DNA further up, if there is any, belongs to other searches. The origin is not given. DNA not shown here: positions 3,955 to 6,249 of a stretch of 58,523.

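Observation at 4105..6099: Exosortase fused to a cytoplasmic nucleotidyltransferase/LbH domain: possible nucleotide-sugar-gated protein sorting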

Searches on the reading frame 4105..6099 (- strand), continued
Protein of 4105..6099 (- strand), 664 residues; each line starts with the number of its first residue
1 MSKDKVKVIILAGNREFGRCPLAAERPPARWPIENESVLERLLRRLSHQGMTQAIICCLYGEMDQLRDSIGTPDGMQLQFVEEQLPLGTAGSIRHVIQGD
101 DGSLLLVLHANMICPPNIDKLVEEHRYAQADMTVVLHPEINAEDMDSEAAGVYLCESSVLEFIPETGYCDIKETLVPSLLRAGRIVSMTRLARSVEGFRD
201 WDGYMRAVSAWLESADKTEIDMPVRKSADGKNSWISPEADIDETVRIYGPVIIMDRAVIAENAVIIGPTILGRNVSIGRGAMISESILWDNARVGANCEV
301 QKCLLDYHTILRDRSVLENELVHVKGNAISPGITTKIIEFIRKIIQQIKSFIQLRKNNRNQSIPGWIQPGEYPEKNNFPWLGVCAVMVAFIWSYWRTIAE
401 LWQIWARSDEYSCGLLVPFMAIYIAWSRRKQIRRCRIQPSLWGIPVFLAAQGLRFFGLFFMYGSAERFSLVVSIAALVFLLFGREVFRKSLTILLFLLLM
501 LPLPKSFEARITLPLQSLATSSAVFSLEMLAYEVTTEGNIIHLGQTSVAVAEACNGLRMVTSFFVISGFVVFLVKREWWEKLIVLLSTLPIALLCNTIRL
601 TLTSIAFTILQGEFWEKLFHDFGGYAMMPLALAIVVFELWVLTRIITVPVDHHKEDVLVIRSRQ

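Call 27: search_solved_structures(query=A1, max_evalue=0.001, show_alignments=5)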
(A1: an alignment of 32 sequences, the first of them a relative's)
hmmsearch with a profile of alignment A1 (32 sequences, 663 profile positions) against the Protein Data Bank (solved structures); distinct sequences matched with E-value up to 0.001: 70 (the best 60 are shown).
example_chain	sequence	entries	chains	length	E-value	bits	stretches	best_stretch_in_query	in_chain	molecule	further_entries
8x7s_B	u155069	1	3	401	1e-25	93.6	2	132-309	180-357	UTP--glucose-1-phosphate uridylyltransferase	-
7whr_B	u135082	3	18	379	1e-19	73.8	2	9-145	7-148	Nucleotidyl transferase family protein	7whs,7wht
5b04_I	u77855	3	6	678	5.6e-19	71.3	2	154-336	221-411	Probable translation initiation factor eIF-2B subunit epsilon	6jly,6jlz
7x8j_A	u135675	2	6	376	1.9e-16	63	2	11-145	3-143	Mannose-1-phosphate guanylyltransferase 1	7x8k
8yre_D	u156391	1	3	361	3.1e-16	62.2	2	11-145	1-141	Mannose-1-phosphate guanylyltransferase 1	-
7d72_K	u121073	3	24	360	1.3e-14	56.8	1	11-141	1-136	Mannose-1-phosphate guanyltransferase beta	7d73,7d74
6i3m_G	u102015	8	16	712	1.8e-14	56.4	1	225-327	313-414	Translation initiation factor eIF-2B subunit epsilon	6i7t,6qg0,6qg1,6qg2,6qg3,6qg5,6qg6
2ggo_A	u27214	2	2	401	1.7e-13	53.2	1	230-328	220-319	401aa long hypothetical glucose-1-phosphate thymidylyltransferase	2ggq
5z09_A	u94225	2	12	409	2e-13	52.9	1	230-328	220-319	Dual sugar-1-phosphate nucleotidylyltransferase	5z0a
4fce_A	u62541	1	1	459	1.8e-11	46.5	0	6-145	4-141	Bifunctional protein GlmU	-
7d72_A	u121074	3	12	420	1.9e-11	46.4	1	11-137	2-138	Mannose-1-phosphate guanyltransferase alpha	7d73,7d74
3fww_A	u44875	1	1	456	3.3e-11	45.6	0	250-315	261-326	Bifunctional protein glmU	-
8yre_A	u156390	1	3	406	4.8e-11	45.1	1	8-138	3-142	ADP-glucose pyrophosphorylase family protein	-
6caj_J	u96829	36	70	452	7.2e-11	44.5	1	11-144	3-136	Translation initiation factor eIF-2B subunit gamma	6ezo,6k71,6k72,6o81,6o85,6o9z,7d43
6jq8_A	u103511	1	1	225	8.7e-11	44.2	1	13-129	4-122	Putative 6-deoxy-D-mannoheptose pathway protein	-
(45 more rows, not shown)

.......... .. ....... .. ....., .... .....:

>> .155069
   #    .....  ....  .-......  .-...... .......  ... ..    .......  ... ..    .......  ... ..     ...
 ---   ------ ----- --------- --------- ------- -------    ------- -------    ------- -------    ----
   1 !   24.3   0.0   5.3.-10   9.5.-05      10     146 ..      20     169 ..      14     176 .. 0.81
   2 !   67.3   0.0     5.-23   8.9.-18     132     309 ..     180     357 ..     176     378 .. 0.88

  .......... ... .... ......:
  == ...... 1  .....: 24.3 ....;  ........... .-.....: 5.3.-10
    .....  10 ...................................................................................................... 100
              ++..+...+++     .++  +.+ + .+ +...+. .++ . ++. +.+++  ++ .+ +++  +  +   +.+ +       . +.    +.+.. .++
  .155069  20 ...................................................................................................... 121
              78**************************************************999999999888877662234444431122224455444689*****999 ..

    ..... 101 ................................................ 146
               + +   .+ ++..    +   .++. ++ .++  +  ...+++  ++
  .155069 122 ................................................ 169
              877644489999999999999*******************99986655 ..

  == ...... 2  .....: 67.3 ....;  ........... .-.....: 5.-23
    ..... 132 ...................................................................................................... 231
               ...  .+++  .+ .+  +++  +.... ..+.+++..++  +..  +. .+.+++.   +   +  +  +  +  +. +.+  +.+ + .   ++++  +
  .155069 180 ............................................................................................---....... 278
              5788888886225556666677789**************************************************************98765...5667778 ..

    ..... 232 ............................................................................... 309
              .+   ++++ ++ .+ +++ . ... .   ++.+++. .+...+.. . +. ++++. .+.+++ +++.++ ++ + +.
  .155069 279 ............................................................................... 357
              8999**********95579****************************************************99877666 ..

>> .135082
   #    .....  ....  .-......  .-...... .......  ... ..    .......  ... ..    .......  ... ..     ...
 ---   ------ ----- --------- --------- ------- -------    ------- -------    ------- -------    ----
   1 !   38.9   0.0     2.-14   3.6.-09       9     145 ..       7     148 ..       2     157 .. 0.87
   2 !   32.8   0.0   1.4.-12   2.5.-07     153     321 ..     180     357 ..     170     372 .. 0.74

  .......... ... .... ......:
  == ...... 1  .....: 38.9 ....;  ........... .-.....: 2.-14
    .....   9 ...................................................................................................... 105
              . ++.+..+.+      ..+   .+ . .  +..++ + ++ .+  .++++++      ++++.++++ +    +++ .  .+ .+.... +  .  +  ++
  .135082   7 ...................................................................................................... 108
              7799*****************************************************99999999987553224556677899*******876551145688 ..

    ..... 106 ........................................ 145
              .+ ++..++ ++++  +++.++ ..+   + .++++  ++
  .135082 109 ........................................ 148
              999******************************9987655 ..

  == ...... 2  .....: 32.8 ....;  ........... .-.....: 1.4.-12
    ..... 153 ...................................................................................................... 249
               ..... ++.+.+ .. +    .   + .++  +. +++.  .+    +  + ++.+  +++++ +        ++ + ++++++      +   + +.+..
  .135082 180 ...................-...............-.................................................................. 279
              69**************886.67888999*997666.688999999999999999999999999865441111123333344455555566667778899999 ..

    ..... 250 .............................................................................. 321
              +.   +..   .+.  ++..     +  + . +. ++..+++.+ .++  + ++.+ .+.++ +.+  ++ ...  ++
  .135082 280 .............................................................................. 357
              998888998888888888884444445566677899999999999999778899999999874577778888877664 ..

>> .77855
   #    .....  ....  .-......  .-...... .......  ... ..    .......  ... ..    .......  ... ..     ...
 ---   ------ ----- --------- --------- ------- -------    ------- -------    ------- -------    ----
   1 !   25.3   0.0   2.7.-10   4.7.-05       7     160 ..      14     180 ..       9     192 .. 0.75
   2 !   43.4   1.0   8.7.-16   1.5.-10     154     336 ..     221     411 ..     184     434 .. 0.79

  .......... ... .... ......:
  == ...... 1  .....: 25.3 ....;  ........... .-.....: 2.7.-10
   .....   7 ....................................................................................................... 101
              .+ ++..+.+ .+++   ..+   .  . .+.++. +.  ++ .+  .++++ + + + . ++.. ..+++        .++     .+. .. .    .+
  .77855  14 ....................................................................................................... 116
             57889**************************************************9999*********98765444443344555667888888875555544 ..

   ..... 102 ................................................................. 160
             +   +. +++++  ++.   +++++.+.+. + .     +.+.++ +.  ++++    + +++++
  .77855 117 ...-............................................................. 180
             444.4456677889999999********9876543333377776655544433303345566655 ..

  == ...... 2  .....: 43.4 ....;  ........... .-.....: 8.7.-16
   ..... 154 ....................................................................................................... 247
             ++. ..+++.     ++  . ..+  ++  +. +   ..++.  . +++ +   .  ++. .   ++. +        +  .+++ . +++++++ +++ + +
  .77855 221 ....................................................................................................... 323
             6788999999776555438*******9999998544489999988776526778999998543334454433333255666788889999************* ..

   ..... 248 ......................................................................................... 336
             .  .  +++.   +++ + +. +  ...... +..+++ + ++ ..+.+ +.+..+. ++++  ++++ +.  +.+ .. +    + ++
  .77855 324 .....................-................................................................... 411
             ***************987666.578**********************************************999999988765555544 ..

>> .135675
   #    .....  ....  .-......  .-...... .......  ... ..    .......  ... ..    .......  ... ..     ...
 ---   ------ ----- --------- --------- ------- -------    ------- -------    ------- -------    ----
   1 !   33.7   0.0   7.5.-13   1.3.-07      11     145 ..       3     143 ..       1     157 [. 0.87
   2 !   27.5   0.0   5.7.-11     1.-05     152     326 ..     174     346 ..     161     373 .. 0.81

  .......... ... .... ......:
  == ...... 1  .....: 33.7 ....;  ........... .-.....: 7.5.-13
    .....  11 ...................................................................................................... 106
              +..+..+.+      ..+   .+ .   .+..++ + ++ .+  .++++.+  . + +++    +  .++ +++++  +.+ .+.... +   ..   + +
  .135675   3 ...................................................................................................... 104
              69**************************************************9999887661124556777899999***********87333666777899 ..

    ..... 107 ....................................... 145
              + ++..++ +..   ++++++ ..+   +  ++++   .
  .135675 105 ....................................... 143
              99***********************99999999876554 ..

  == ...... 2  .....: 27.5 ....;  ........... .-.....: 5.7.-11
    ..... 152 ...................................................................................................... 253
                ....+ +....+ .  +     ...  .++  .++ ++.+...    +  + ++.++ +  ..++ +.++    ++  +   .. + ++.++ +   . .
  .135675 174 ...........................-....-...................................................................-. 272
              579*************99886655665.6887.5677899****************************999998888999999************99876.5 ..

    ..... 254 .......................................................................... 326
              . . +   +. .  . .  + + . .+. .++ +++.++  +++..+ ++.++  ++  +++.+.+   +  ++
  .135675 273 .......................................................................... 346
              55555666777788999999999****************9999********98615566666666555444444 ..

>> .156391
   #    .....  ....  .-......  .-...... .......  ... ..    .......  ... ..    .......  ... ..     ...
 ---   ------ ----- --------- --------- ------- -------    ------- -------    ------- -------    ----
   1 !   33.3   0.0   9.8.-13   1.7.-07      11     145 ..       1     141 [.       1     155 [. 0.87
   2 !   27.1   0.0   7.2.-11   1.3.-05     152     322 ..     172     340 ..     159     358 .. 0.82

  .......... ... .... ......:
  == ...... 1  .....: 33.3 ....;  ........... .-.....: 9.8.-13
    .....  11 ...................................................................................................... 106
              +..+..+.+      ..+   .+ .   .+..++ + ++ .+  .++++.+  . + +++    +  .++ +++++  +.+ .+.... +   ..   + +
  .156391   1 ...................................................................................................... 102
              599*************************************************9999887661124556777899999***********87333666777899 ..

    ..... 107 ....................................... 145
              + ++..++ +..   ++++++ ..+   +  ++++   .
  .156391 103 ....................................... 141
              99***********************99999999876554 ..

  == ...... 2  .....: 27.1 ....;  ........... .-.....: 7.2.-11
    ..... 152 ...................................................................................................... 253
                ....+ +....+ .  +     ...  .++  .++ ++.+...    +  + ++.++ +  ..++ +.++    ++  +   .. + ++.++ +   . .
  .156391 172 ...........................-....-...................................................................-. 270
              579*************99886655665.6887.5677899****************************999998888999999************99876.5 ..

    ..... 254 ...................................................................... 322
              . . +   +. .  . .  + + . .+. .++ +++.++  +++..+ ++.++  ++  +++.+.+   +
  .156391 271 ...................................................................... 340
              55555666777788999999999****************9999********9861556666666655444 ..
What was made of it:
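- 6034..6075 (-): Family-specific motif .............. (aa 9-22) replacing the NTase G-loop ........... Indel-free alignment to VTC1/Leishmania GDP-MP (call 27).
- On Active sugar-1-phosphate nucleotidyltransferases (GMPP/RmlA/GlmU/GlgC): About 24 residues are missing between profile positions 145 and 152 relative to VTC1 143-174 (call 27)
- They align with nucleotide/sugar-pocket segments of active GMPPs (call 27).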
